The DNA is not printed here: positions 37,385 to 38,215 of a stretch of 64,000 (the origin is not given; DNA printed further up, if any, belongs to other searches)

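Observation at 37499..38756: AbiEi/AbiEii-like (type IV TA / abortive infection) two-gene module with a palindromic operator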

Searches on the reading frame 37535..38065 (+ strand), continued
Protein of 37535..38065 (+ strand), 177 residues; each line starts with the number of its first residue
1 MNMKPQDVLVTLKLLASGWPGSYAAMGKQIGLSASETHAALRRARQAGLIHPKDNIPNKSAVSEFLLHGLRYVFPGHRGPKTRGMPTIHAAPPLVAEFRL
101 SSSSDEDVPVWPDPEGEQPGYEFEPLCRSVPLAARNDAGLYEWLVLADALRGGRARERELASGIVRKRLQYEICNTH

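Call 59: get_annotated_region(hit=H16, flank=5000)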
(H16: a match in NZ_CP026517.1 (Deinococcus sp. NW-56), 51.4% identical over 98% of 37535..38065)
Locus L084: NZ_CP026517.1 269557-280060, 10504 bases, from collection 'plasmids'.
description: Deinococcus sp. NW-56 plasmid unnamed1, complete sequence
organism: Deinococcus sp. NW-56 (NCBI taxid 2080419)
taxonomy: Bacteria; Deinococcota; Deinococci; Deinococcales; Deinococcaceae; Deinococcus; Deinococcus sp. NW-56
host: -; source: whole organism,water; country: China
typing (MOB-suite, as given by PLSDB): non-mobilizable
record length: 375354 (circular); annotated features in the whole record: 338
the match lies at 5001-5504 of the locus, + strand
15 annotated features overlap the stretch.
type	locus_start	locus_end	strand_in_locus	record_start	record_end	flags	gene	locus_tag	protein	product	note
CDS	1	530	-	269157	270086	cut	-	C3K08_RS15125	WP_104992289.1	SDR family oxidoreductase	-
CDS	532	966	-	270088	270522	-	-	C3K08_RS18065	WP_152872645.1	DUF6069 family protein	-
CDS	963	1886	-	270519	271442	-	-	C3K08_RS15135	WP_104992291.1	NAD-dependent epimerase/dehydratase family protein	-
CDS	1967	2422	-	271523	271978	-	-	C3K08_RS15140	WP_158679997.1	MarR family transcriptional regulator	GO:0006355 - regulation of DNA-templated transcription [Evidence IEA]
CDS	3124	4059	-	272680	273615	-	-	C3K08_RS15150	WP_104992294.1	site-specific integrase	GO:0015074 - DNA integration [Evidence IEA]; GO:0006310 - DNA recombination [Evidence IEA]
CDS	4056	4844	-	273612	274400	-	-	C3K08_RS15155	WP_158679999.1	hypothetical protein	-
CDS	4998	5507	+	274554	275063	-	-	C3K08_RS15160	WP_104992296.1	hypothetical protein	-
CDS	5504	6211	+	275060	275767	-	-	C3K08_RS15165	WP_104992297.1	nucleotidyl transferase AbiEii/AbiGii toxin family protein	-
CDS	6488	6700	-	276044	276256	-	-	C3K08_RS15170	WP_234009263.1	HNH endonuclease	-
CDS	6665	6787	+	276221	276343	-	-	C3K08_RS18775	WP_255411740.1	hypothetical protein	-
CDS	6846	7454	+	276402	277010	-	-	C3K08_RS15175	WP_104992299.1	ParA family protein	-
CDS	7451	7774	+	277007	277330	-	-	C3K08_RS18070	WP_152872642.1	hypothetical protein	-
CDS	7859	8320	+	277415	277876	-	-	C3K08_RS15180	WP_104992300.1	hypothetical protein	-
CDS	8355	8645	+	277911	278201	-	-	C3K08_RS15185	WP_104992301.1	DUF1345 domain-containing protein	-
CDS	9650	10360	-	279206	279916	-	-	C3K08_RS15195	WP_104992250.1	IS6 family transposase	-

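Call 68: find_encoding_contigs(protein=P0265, flank=4000, max_places=2)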
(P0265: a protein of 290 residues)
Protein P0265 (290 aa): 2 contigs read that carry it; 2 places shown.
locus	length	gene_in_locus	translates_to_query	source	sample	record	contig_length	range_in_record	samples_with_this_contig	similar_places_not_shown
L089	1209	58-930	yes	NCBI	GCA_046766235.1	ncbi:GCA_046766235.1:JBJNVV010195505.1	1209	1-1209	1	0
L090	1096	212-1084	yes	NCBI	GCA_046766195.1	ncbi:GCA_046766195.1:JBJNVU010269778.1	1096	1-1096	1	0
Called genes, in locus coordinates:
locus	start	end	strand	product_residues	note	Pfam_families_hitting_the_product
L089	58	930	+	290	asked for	PF01909:NTP_transf_2, PF18765:Polbeta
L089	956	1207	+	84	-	?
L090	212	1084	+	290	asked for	PF01909:NTP_transf_2, PF18765:Polbeta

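Call 69: find_encoding_contigs(protein=P0264, flank=5000, max_places=2)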
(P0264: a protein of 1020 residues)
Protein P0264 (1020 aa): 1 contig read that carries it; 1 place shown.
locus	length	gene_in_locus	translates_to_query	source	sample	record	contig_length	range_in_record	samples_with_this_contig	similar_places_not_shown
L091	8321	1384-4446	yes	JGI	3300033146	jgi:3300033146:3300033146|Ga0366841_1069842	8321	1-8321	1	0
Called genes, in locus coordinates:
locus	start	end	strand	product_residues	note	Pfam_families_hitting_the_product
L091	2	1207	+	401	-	?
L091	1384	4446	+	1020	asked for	-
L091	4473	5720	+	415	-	-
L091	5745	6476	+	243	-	-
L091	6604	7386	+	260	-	-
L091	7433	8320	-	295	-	?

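Call 72: search_protein_families(library=padloc, proteins=[P0264, P0262, P0331, P0379, P0265, P0315], max_evalue=0.001)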
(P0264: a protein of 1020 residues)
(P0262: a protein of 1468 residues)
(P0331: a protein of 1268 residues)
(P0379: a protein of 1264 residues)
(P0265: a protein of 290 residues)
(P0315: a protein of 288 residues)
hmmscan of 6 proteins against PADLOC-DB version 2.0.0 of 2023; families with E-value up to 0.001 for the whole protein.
P0264 (1020 aa): 3 families
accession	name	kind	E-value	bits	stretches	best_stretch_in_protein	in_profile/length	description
PDLC04515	PDC-M21A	-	2.5e-42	142.9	1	24-169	57-203/205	-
PDLC03991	PD-Lambda-4_A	-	0.00026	16.8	1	720-853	558-680/1283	-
PDLC03990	PD-Lambda-4_A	-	0.0008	15.5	0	720-833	218-320/943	-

P0262 (1468 aa): 1 family
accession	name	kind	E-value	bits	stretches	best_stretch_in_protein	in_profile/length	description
PDLC04515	PDC-M21A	-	1.5e-37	127.3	1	19-169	52-202/205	-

P0331 (1268 aa): 2 families
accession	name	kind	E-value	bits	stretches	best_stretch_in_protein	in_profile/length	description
PDLC04515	PDC-M21A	-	1.3e-36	124.2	1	24-165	57-203/205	-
PDLC04166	Dsr1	-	1.3e-19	67.6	1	761-1134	730-1094/1227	-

P0379 (1264 aa): 3 families
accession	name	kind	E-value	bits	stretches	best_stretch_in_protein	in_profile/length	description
PDLC04515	PDC-M21A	-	3.7e-37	126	1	27-167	57-202/205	-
PDLC04166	Dsr1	-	1.4e-30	103.9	1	585-1135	548-1095/1227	-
PDLC04167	Dsr1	-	0.00059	15.6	0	562-650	561-650/1248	-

P0265 (290 aa): 8 families
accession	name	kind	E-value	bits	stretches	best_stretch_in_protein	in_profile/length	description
PDLC04515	PDC-M21A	-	2.2e-38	130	1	20-169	51-202/205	-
PDLC04902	PDC-S09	-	3.7e-22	76.5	1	193-283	6-93/97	-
PDLC04904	PDC-S09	-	4.2e-22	76.3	1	191-282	8-95/104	-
PDLC04905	PDC-S09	-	2.2e-21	74.1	1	192-282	5-95/101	-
PDLC04906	PDC-S09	-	3.1e-17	60.7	1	194-283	10-96/98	-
PDLC04903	PDC-S09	-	4.2e-08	31.5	1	204-232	20-50/108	-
PDLC04907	PDC-S09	-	6.8e-08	30.6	1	198-235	17-54/114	-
PDLC04368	PDC-M05A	-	0.00017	19.5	1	200-232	101-131/201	-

P0315 (288 aa): 1 family
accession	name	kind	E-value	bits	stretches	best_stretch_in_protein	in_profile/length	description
PDLC04515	PDC-M21A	-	1.2e-37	127.6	1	24-173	50-202/205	-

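Call 75: find_encoding_contigs(protein=P0379, flank=6000, max_places=2)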
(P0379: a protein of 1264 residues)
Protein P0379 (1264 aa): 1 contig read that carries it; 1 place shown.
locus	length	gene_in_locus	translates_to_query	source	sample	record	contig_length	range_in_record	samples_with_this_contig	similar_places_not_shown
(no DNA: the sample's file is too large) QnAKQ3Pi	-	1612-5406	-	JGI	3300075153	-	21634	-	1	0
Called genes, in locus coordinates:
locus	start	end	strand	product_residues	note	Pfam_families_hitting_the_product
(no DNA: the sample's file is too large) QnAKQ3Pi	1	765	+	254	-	?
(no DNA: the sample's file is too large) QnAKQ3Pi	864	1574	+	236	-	PF08843:AbiEii (weak)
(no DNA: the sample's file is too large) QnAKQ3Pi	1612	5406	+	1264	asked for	-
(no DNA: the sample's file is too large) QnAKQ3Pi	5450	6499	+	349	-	-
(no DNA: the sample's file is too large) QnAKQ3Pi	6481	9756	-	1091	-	-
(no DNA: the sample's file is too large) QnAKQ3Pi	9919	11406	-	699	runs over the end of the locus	PF01541:GIY-YIG, PF27096:UvrC_M, PF02151:UVR (weak), PF22920:UvrC_RNaseH, PF08459:UvrC_RNaseH_dom, PF14520:HHH_5 (weak)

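Call 76: find_encoding_contigs(protein=P0262, flank=6000, max_places=2)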
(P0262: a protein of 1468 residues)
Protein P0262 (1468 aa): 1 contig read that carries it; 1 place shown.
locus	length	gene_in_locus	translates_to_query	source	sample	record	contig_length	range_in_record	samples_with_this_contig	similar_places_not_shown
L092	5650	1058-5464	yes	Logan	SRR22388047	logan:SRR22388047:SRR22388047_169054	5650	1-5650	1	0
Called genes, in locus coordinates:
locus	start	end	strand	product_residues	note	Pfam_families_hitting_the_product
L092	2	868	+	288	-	?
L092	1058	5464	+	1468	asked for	-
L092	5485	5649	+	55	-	?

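Call 82: search_dna_similar(query=window:37535-38065:+, collection=phages, mode=protein, max_rows=10, max_evalue=0.001)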
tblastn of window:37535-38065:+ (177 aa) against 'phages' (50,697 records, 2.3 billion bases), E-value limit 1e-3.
No match.

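Call 84: fold_search(model_id=the predicted structure, library=viral)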
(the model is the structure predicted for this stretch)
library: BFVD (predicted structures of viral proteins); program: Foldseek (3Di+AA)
matches with E <= 10: 548; with E <= 0.001: 0
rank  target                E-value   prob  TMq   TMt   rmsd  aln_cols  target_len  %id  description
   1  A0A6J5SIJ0            1.3e-01  0.77  0.21  0.40   7.7        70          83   26  Uncharacterized protein [uncultured Caudovirales phage]
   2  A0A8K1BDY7            5.1e-01  0.75  0.22  0.47   4.4        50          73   22  (no name in the UniProt tables at hand)
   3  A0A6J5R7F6            8.0e-01  0.69  0.19  0.39   2.8        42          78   24  RNA polymerase sigma-70 region 4 [uncultured Caudovirales phage]
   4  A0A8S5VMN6            8.0e-01  0.51  0.22  0.31   3.7        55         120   20  (no name in the UniProt tables at hand)
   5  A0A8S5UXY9            8.5e-01  0.38  0.22  0.42   5.4        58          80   26  Transposase [Myoviridae sp. ct7113]
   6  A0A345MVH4            1.0e+00  0.82  0.27  0.31   2.9        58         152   24  (no name in the UniProt tables at hand)
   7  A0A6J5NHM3            1.0e+00  0.30  0.19  0.18   9.2        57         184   23  Uncharacterized protein [uncultured Caudovirales phage]
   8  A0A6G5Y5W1            1.1e+00  0.28  0.19  0.28   6.2        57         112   30  (no name in the UniProt tables at hand)
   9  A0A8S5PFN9            1.1e+00  0.57  0.19  0.18   2.9        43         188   26  Uncharacterized protein [Siphoviridae sp. ctrEg9]
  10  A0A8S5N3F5            1.1e+00  0.47  0.18  0.19   3.0        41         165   22  Homing endonuclease [Siphoviridae sp. ctv0N24]
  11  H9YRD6                1.2e+00  0.51  0.22  0.46   2.5        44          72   20  (no name in the UniProt tables at hand)
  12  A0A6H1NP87            1.3e+00  0.63  0.23  0.33   2.6        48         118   21  (no name in the UniProt tables at hand)
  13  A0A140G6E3            1.3e+00  0.60  0.23  0.36   2.7        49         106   24  Helix-turn-helix DNA-binding domain protein [Arthrobacter phage KellEzio]
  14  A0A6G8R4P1            1.3e+00  0.66  0.24  0.33   2.8        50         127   22  (no name in the UniProt tables at hand)
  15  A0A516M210            1.3e+00  0.60  0.30  0.45   5.4        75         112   15  (no name in the UniProt tables at hand)
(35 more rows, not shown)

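Call 86: search_protein_families(library=pfam, proteins=[L089:956-1207:+, L091:4473-5717:+, L091:5745-6473:+, L091:6604-7383:+], max_evalue=0.01)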
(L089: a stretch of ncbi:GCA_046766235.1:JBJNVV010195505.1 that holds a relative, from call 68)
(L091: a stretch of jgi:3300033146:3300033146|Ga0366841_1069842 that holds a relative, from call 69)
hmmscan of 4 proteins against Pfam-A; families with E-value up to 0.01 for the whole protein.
L089:956-1207:+ (84 aa): 1 family
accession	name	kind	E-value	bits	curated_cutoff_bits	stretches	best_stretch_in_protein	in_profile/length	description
PF01934.22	HepT-like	-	6.6e-23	81.1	23.5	1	1-84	1-107/120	Ribonuclease HepT-like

L091:4473-5717:+ (415 aa): 0 families

L091:5745-6473:+ (243 aa): 1 family
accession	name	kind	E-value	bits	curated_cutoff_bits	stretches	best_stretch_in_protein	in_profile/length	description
PF08843.17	AbiEii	-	3.3e-05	24.4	22.5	1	16-185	8-185/238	Nucleotidyl transferase AbiEii toxin, Type IV TA system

L091:6604-7383:+ (260 aa): 1 family
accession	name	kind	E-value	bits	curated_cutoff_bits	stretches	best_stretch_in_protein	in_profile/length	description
PF11185.13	DUF2971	-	7.8e-05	24.4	22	1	123-176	1-53/89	Protein of unknown function (DUF2971)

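Call 89: get_annotated_region(hit=H19, flank=3000)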
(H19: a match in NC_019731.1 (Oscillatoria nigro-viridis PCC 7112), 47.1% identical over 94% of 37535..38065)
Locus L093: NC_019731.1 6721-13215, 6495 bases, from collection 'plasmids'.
description: Oscillatoria nigro-viridis PCC 7112 plasmid pOSC7112.03, complete sequence
organism: Oscillatoria nigro-viridis PCC 7112 (NCBI taxid 179408)
taxonomy: Bacteria; Cyanobacteriota; Cyanophyceae; Oscillatoriales; Oscillatoriaceae; Oscillatoria; Oscillatoria nigro-viridis; Oscillatoria nigro-viridis PCC 7112
host: -; source: -; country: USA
typing (MOB-suite, as given by PLSDB): mobilizable; relaxase MOBP
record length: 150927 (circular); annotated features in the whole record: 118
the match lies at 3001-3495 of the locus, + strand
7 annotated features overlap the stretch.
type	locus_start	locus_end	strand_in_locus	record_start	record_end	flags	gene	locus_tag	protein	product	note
CDS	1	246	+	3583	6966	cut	-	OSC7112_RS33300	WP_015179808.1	DUF3854 domain-containing protein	-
CDS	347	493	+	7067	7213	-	-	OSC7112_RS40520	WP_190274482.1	hypothetical protein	-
CDS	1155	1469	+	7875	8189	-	-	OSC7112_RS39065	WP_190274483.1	hypothetical protein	-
CDS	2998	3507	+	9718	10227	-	-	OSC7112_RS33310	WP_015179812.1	hypothetical protein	-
CDS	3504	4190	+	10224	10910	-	-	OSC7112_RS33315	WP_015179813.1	nucleotidyl transferase AbiEii/AbiGii toxin family protein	-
CDS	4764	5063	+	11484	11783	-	-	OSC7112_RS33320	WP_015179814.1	hypothetical protein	-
CDS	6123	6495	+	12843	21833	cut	-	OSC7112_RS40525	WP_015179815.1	DUF4114 domain-containing protein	-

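Call 90: get_annotated_region(hit=H24, flank=3000)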
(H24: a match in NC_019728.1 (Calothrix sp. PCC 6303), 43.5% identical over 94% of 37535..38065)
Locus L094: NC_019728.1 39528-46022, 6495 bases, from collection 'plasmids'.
description: Calothrix sp. PCC 6303 plasmid pCAL6303.02, complete sequence
organism: Calothrix sp. PCC 6303 (NCBI taxid 1170562)
taxonomy: Bacteria; Cyanobacteriota; Cyanophyceae; Nostocales; Calotrichaceae; Calothrix; Calothrix sp. PCC 6303
host: -; source: -; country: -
typing (MOB-suite, as given by PLSDB): mobilizable; replicon rep_cluster_1680; relaxase MOBP
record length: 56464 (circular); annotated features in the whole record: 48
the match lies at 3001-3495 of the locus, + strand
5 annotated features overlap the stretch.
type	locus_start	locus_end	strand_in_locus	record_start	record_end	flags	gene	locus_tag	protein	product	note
CDS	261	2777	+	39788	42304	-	-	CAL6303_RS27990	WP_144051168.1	hypothetical protein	-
CDS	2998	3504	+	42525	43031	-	-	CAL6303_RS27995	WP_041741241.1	hypothetical protein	-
CDS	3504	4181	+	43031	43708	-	-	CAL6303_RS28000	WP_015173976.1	nucleotidyl transferase AbiEii/AbiGii toxin family protein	-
CDS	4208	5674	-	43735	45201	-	-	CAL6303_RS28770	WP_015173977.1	relaxase/mobilization nuclease domain-containing protein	-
CDS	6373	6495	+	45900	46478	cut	-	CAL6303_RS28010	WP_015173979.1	hypothetical protein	-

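Call 94: list_cluster_members(proteins=[window:37535-38065:+, window:38046-38753:+, P0196, P0050])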
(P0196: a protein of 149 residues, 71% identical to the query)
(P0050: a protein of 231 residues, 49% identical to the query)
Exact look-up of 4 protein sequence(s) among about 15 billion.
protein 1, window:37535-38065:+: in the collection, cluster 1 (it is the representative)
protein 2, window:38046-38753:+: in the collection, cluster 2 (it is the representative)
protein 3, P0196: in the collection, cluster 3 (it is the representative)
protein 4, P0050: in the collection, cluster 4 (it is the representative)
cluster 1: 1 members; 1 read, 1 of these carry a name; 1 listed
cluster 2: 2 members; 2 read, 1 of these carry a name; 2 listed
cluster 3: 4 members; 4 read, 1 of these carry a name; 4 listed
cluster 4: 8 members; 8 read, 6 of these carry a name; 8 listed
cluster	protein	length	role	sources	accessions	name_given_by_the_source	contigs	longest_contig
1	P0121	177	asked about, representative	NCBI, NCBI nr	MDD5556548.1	MAG: hypothetical protein PHN82_04765 [bacterium] | hypothetical protein [bacterium]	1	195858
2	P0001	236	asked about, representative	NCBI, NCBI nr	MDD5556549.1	MAG: hypothetical protein PHN82_04770 [bacterium] | hypothetical protein [bacterium]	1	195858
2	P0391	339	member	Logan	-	-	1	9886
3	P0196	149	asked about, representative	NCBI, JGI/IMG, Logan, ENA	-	hypothetical protein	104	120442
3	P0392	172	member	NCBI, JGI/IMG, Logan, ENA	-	-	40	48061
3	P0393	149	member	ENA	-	-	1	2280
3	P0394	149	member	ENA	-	-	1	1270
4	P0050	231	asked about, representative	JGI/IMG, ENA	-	hypothetical protein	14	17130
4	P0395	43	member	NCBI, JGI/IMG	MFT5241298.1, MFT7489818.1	MAG: hypothetical protein ACI9OU_002223 [Candidatus Promineifilaceae bacterium] | hypothetical protein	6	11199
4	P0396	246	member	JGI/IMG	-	hypothetical protein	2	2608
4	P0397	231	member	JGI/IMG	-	hypothetical protein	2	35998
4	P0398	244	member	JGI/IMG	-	hypothetical protein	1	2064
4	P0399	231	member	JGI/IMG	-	hypothetical protein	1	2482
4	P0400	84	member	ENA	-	-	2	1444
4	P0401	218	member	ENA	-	-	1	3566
